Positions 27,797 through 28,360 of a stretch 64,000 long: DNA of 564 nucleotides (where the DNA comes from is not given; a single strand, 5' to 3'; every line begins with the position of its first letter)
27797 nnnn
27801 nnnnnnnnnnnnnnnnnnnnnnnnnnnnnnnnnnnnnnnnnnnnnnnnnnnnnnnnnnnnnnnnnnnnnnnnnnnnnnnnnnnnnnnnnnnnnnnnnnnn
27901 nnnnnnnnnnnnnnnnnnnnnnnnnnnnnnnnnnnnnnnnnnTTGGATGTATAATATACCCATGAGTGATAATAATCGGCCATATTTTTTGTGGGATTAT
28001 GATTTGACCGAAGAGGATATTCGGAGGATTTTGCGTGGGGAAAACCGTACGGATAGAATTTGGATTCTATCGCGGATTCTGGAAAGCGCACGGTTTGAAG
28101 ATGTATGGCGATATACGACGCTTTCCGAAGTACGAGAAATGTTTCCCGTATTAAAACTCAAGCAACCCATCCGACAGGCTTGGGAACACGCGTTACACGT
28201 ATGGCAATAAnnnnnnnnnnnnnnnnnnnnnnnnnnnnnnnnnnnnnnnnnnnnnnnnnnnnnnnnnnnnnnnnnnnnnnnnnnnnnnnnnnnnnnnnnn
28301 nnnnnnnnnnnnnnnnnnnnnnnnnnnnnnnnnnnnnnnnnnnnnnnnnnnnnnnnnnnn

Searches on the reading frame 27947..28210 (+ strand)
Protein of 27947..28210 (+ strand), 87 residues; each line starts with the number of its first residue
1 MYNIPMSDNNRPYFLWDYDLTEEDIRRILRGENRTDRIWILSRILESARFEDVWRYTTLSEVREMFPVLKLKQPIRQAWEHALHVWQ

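Call 7: search_protein_families(library=pfam, proteins=[window:27947-28210:+], max_evalue=0.1)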
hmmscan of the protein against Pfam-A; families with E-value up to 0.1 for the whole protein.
window:27947-28210:+ (87 aa): 0 families

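Call 8: search_protein_families(library=ncbifam, proteins=[window:27947-28210:+], max_evalue=0.1)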
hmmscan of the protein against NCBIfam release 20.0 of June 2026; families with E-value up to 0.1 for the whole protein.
window:27947-28210:+ (87 aa): 0 families

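Call 9: search_protein_families(library=padloc, proteins=[window:27947-28210:+], max_evalue=0.01)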
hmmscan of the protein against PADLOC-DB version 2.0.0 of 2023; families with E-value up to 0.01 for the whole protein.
window:27947-28210:+ (87 aa): 0 families

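Call 11: search_solved_structures(query=window:27947-28210:+, max_evalue=10)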
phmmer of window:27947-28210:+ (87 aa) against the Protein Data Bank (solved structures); distinct sequences matched with E-value up to 10: 1.
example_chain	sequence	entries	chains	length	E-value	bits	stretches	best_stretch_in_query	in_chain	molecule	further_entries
1wy8_A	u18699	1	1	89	1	13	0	35-67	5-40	Np95-like ring finger protein, isoform a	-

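Call 12: find_homologous_proteins(query=window:27947-28210:+, max_evalue=0.001)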
Query window:27947-28210:+ (87 aa): 113 proteins with E <= 0.001 among 113 candidates.
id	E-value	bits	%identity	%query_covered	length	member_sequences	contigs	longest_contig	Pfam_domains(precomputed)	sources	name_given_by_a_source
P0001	4.9e-53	195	100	100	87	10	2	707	-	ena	-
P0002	6.3e-41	156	87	94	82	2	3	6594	-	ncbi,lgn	-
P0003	4.0e-39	150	80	91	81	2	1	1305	-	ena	-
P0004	7.1e-39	150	85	90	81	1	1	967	-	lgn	-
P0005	9.7e-39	149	78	94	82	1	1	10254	-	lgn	-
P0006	2.7e-38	148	79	92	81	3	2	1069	-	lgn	-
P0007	8.1e-38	146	78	92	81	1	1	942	-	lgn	-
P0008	2.3e-37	145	78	92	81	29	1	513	-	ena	-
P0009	2.4e-37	145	74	94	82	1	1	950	-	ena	-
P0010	5.1e-37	144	79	92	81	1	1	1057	-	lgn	-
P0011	2.3e-36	142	73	91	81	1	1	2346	-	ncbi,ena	-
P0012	2.7e-36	141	82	87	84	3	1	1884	-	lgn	-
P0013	3.7e-36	141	71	100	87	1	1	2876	-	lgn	-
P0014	6.3e-36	140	72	91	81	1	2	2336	-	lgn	-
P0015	6.9e-36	140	75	92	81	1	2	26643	-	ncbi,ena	ncbi:MAG: hypothetical protein AAB887_02010 [Patescibacteria group bacterium]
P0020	2.0e-35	139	70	91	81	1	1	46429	-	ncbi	-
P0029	7.0e-34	134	67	91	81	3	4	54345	-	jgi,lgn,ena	jgi:hypothetical protein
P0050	1.2e-31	126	68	91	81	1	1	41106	-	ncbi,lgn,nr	ncbi:hypothetical protein HZB69_02250 [Candidatus Amesbacteria bacterium]|nr:hypothetical protein [C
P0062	9.9e-31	124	64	90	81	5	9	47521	-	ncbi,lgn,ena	-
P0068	3.5e-30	122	66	92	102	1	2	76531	-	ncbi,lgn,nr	ncbi:hypothetical protein HY086_05165 [Candidatus Gottesmanbacteria bacterium]|nr:hypothetical prote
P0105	1.7e-24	104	58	89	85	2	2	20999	-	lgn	-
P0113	4.7e-22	96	53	93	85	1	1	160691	-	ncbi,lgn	-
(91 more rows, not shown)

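Call 13: find_encoding_contigs(protein=P0113, flank=6000, max_places=2)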
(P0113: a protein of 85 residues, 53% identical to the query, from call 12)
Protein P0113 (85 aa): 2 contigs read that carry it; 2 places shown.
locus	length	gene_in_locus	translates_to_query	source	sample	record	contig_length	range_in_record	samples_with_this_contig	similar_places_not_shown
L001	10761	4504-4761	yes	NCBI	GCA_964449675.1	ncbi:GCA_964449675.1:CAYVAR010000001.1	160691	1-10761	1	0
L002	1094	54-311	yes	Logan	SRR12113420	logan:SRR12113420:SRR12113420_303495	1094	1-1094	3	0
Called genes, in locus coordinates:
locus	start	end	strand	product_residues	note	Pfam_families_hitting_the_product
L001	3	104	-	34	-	?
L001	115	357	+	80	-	PF01402:RHH_1, PF07878:RHH_5 (faint)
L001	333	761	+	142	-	PF13470:PIN_3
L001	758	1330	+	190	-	PF00561:Abhydrolase_1 (faint), PF06821:Ser_hydrolase, PF12697:Abhydrolase_6 (faint)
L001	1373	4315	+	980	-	PF00580:UvrD-helicase, PF13086:AAA_11 (faint), PF13245:AAA_19, PF13604:AAA_30 (faint), PF13361:UvrD_C, PF13538:UvrD_C_2 (faint), PF12705:PDDEXK_1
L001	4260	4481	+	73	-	PF12705:PDDEXK_1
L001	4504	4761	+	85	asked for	-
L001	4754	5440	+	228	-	PF08843:AbiEii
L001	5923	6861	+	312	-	PF11376:DUF3179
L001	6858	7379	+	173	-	PF00085:Thioredoxin (weak), PF00578:AhpC-TSA, PF08534:Redoxin, PF13098:Thioredoxin_2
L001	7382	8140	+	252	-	PF02683:DsbD_TM, PF13386:DsbD_2 (weak)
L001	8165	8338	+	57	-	-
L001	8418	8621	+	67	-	-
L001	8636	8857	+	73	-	-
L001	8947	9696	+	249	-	PF00890:FAD_binding_2 (faint), PF01134:GIDA, PF01262:AlaDh_PNT_C (faint), PF01946:Thi4 (faint), PF07992:Pyr_redox_2, PF12831:FAD_oxidored, PF13738:Pyr_redox_3 (weak), PF00070:Pyr_redox, +2 more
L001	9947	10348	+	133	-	PF02852:Pyr_redox_dim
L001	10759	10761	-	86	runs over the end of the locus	-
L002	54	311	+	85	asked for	-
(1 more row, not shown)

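Call 14: find_encoding_contigs(protein=P0068, flank=6000, max_places=2)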
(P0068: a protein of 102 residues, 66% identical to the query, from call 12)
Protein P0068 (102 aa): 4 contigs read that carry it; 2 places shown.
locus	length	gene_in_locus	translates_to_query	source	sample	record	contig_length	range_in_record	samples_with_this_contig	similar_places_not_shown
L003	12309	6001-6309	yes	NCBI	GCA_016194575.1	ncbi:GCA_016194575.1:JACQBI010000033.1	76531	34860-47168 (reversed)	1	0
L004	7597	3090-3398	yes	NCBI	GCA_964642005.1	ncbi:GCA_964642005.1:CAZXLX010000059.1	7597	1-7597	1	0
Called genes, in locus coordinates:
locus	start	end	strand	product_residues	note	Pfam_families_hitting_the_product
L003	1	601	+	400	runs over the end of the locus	PF08308:PEGA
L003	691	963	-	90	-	-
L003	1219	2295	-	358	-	-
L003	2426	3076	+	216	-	PF02545:Maf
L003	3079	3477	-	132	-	PF00334:NDK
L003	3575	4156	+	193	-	-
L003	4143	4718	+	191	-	-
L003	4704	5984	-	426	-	PF00675:Peptidase_M16, PF05193:Peptidase_M16_C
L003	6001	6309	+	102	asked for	-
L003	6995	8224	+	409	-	-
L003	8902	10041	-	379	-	-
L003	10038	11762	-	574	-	-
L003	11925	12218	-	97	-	-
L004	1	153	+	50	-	?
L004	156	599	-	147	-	PF00334:NDK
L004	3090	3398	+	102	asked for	-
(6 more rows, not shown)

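Call 15: find_encoding_contigs(protein=P0029, flank=6000, max_places=2)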
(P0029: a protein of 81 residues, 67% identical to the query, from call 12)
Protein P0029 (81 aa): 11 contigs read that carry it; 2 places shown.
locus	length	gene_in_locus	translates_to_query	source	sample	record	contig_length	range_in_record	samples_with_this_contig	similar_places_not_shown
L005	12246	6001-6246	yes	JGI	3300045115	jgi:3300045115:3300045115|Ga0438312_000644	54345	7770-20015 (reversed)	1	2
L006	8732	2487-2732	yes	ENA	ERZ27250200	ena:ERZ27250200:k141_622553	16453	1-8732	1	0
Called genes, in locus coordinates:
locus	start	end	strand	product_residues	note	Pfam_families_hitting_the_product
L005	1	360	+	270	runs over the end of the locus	PF02646:RmuC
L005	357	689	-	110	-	PF04480:DUF559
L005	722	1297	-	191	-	PF01351:RNase_HII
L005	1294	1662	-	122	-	PF04480:DUF559, PF18741:MTES_1575 (weak)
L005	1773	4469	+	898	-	PF00580:UvrD-helicase, PF01443:Viral_helicase1 (faint), PF13245:AAA_19, PF13604:AAA_30 (faint), PF13538:UvrD_C_2 (faint), PF13361:UvrD_C, PF12705:PDDEXK_1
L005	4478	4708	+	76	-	-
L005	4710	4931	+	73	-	PF07927:HicA_toxin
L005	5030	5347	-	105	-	-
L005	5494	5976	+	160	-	PF03575:Peptidase_S51 (weak)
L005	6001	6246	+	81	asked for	-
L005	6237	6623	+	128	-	PF08843:AbiEii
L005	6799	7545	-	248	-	PF02388:FemAB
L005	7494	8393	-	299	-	PF02388:FemAB, PF13480:Acetyltransf_6, PF02388:FemAB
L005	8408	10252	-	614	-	PF00580:UvrD-helicase, PF13245:AAA_19, PF13361:UvrD_C, PF13538:UvrD_C_2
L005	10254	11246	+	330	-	PF03816:LytR_cpsA_psr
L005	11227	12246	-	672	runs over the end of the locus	PF10060:DUF2298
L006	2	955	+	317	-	?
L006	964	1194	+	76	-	-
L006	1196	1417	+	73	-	PF07927:HicA_toxin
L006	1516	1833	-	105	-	-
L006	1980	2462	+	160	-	PF03575:Peptidase_S51 (weak)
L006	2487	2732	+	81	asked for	-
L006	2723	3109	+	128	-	PF08843:AbiEii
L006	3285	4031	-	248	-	PF02388:FemAB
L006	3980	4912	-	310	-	PF02388:FemAB, PF13480:Acetyltransf_6, PF02388:FemAB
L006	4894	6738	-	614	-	PF00580:UvrD-helicase, PF13245:AAA_19, PF13361:UvrD_C, PF13538:UvrD_C_2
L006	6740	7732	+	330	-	PF03816:LytR_cpsA_psr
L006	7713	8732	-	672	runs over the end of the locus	PF10060:DUF2298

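Call 16: find_encoding_contigs(protein=P0062, flank=6000, max_places=2)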
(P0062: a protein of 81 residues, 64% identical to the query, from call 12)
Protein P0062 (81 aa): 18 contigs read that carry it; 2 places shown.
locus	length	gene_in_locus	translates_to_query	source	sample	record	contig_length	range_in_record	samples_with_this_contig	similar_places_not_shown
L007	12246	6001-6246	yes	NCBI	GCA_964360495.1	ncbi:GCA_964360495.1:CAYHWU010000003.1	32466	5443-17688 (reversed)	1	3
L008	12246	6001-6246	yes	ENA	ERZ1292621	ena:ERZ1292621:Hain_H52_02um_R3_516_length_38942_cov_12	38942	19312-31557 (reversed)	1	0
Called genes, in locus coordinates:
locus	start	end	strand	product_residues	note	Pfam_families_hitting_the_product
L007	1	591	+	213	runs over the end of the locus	PF05316:VAR1 (weak), PF07650:KH_2, PF00189:Ribosomal_S3_C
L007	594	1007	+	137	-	PF00252:Ribosomal_L16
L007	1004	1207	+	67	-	-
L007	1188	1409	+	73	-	PF00366:Ribosomal_S17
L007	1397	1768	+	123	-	PF00238:Ribosomal_L14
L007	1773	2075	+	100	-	PF00467:KOW (weak), PF17136:ribosomal_L24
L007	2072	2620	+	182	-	PF00281:Ribosomal_L5, PF00673:Ribosomal_L5_C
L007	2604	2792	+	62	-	PF00253:Ribosomal_S14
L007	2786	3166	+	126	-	PF00410:Ribosomal_S8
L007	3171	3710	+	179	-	PF00347:Ribosomal_L6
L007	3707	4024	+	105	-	PF00861:Ribosomal_L18p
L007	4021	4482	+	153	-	PF00333:Ribosomal_S5, PF03719:Ribosomal_S5_C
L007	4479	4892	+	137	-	-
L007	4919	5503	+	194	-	PF01327:Pep_deformylase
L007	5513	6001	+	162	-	PF00565:SNase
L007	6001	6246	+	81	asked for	-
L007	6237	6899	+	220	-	PF08843:AbiEii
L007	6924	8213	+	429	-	PF00344:SecY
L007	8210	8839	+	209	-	PF00406:ADK, PF13207:AAA_17, PF13238:AAA_18 (weak)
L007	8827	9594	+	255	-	PF00557:Peptidase_M24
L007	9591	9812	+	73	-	PF01176:eIF-1a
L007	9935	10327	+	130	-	PF00416:Ribosomal_S13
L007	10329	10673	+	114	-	PF00411:Ribosomal_S11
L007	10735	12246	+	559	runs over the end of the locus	PF01411:tRNA-synt_2c, PF07973:tRNA_SAD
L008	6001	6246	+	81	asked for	-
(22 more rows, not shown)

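Call 17: find_encoding_contigs(protein=P0020, flank=6000, max_places=1)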
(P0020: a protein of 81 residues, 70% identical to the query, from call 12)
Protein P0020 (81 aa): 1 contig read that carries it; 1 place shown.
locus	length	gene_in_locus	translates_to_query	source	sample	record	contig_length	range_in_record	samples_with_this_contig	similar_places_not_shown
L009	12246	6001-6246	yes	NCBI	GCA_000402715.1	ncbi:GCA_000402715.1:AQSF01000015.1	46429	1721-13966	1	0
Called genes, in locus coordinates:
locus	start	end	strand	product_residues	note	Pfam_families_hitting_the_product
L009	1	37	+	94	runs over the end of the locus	PF00203:Ribosomal_S19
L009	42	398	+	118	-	PF00237:Ribosomal_L22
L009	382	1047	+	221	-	PF07650:KH_2, PF05316:VAR1 (weak), PF00189:Ribosomal_S3_C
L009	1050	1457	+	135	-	PF00252:Ribosomal_L16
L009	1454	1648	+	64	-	PF00831:Ribosomal_L29 (weak)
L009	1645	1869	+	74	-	PF00366:Ribosomal_S17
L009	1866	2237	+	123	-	PF00238:Ribosomal_L14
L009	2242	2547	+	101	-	PF00467:KOW (weak), PF17136:ribosomal_L24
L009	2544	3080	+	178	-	PF00281:Ribosomal_L5, PF00673:Ribosomal_L5_C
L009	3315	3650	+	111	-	PF00410:Ribosomal_S8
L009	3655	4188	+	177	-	PF00347:Ribosomal_L6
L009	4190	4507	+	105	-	PF00861:Ribosomal_L18p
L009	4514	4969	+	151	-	PF00333:Ribosomal_S5, PF03719:Ribosomal_S5_C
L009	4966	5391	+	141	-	-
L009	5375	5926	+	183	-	PF00293:NUDIX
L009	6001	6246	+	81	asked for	-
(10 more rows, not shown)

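Call 18: find_encoding_contigs(protein=P0050, flank=6000, max_places=1)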
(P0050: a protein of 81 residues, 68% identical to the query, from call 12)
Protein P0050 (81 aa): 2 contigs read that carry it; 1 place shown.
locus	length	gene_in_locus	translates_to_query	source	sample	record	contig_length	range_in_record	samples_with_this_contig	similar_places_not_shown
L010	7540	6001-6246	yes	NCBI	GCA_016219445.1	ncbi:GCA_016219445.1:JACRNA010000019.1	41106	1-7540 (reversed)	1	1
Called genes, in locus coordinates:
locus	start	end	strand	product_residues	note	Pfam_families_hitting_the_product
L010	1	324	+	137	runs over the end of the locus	PF00252:Ribosomal_L16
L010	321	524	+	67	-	-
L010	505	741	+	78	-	PF00366:Ribosomal_S17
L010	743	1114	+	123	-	PF00238:Ribosomal_L14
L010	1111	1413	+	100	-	PF00467:KOW (faint), PF17136:ribosomal_L24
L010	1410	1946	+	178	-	PF00281:Ribosomal_L5, PF00673:Ribosomal_L5_C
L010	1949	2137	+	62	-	PF00253:Ribosomal_S14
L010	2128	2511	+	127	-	PF00410:Ribosomal_S8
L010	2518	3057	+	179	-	PF00347:Ribosomal_L6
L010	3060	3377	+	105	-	PF00861:Ribosomal_L18p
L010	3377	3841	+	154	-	PF00333:Ribosomal_S5, PF03719:Ribosomal_S5_C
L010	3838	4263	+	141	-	PF00828:Ribosomal_L27A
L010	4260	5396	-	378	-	PF13173:AAA_14, PF13635:DUF4143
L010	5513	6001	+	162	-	PF00565:SNase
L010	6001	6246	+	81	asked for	-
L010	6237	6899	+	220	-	PF08843:AbiEii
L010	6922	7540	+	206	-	PF00344:SecY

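Call 19: find_encoding_contigs(protein=P0105, flank=6000, max_places=1)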
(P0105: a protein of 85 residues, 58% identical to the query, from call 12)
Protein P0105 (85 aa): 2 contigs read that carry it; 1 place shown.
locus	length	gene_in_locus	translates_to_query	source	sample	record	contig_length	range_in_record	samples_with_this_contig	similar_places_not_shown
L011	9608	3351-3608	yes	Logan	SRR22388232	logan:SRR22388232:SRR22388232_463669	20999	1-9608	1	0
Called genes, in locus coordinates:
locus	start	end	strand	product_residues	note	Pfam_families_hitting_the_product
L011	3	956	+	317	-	?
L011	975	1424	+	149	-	-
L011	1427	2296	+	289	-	PF01368:DHH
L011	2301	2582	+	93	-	-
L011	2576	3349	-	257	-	PF13453:Zn_ribbon_TFIIB (weak), PF16656:Pur_ac_phosph_N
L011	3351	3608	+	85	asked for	-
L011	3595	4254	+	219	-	PF08843:AbiEii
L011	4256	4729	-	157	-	-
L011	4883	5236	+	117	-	PF00312:Ribosomal_S15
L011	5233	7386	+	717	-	PF01138:RNase_PH, PF03725:RNase_PH_C, PF01138:RNase_PH, PF00013:KH_1, PF00575:S1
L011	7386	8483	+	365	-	PF00004:AAA, PF07728:AAA_5, PF13401:AAA_22 (faint), PF22667:Lon_lid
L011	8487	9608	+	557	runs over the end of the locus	PF00753:Lactamase_B, PF12706:Lactamase_B_2 (weak), PF22505:RNase_J_b_CASP, PF17770:RNase_J_C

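Call 25: search_protein_families(library=pfam, alignment_id=A1, max_evalue=10)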
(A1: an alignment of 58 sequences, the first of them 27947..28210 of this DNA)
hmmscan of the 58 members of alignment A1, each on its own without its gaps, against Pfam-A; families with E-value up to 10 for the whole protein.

A. member 1, window:27947-28210:+ (87 aa): 2 families
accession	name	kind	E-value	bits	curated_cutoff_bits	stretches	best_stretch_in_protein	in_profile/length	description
PF02845.22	CUE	-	0.1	12.7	21.1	0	59-67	5-13/42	CUE domain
PF21956.1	DUF6922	-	0.25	11.3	27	1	11-51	2-34/52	Family of unknown function (DUF6922)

B. families by the number of members that match (of 58 scanned): 21 families
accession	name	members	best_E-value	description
PF21956.1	DUF6922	20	0.0041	Family of unknown function (DUF6922)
PF10075.15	CSN8_PSD8_EIF3K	8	0.011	CSN8/PSMD8/EIF3K family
PF05181.18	XPA_C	4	0.087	XPA protein C-terminus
PF02845.22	CUE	3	0.1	CUE domain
PF00822.25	PMP22_Claudin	2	0.032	PMP-22/EMP/MP20/Claudin family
PF08212.18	Lipocalin_2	2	0.051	Lipocalin-like domain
PF12183.14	NotI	2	0.15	Restriction endonuclease NotI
PF06214.17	SLAM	1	0.018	Signaling lymphocytic activation molecule (SLAM) protein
PF11673.13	DUF3269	1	0.02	Protein of unknown function (DUF3269)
PF10306.14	FLILHELTA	1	0.058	Hypothetical protein FLILHELTA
PF18308.6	GGA_N-GAT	1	0.082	N-terminal extension of GAT domain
PF15297.11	CKAP2_C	1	0.096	Cytoskeleton-associated protein 2 C-terminus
PF07416.16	Crinivirus_P26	1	0.13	Crinivirus P26 protein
PF15881.10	DUF4734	1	0.13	Domain of unknown function (DUF4734)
PF05285.17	SDA1_dom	1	0.16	SDA1, conserved domain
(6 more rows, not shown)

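Call 34: predict_structure(alignment_id=A1)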
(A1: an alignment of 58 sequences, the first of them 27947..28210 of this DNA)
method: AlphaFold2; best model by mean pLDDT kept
length: 87 residues; sequences in the alignment: 58
mean_pLDDT: 90.2   pTM: 0.78
mean pLDDT of the five models: 90.2, 89.3, 89.2, 89.0, 88.4
residues with pLDDT >= 90: 71; 70-90: 7; 50-70: 8; < 50: 1
segments of 3 or more residues with pLDDT < 50: none
pLDDT, mean of each block of 10 residues (from residue 1): 58 90 94 96 96 94 96 97 92
secondary structure, 60 per line:
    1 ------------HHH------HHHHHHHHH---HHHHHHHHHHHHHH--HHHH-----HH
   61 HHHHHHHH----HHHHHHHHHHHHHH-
elements in order: H22-30 H34-47 H50-53 H59-68 H73-86

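Call 37: search_protein_representatives(alignment_id=A1)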
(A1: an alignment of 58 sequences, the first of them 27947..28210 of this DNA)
Query: 58 sequences, 85 profile positions. Proteins with E-value up to 0.001 (for the whole library): 466; up to 1e-10: 106; up to 1e-30: 2. The best 150 are listed.
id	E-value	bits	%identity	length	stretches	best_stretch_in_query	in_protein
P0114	3.2e-35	136.2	-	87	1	4-84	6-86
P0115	5.8e-31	122.5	-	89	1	1-83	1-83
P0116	7.4e-30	119.0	-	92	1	5-84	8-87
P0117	1.1e-29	118.4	-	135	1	3-72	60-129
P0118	3.3e-28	113.7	-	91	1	2-83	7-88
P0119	8.9e-27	109.1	-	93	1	3-84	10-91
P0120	2.0e-26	108.0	-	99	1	4-83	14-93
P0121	3.0e-26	107.4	-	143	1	4-83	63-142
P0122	5.8e-26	106.5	-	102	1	3-82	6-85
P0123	1.0e-25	105.7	-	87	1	4-84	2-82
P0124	6.9e-25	103.1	-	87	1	2-69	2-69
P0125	5.5e-24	100.2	-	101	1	3-64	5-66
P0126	5.8e-23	96.9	-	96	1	4-82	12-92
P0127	6.0e-23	96.8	-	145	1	4-82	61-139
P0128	7.4e-23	96.6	-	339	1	5-83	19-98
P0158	1.1e-17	80.0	-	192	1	4-83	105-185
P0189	1.7e-12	63.3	-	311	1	5-68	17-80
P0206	8.5e-12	61.1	-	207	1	4-65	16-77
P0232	3.1e-10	56.1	-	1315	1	9-83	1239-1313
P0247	1.1e-09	54.3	-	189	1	9-83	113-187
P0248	1.8e-09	53.6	-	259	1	3-83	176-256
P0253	2.0e-09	53.5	-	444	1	9-82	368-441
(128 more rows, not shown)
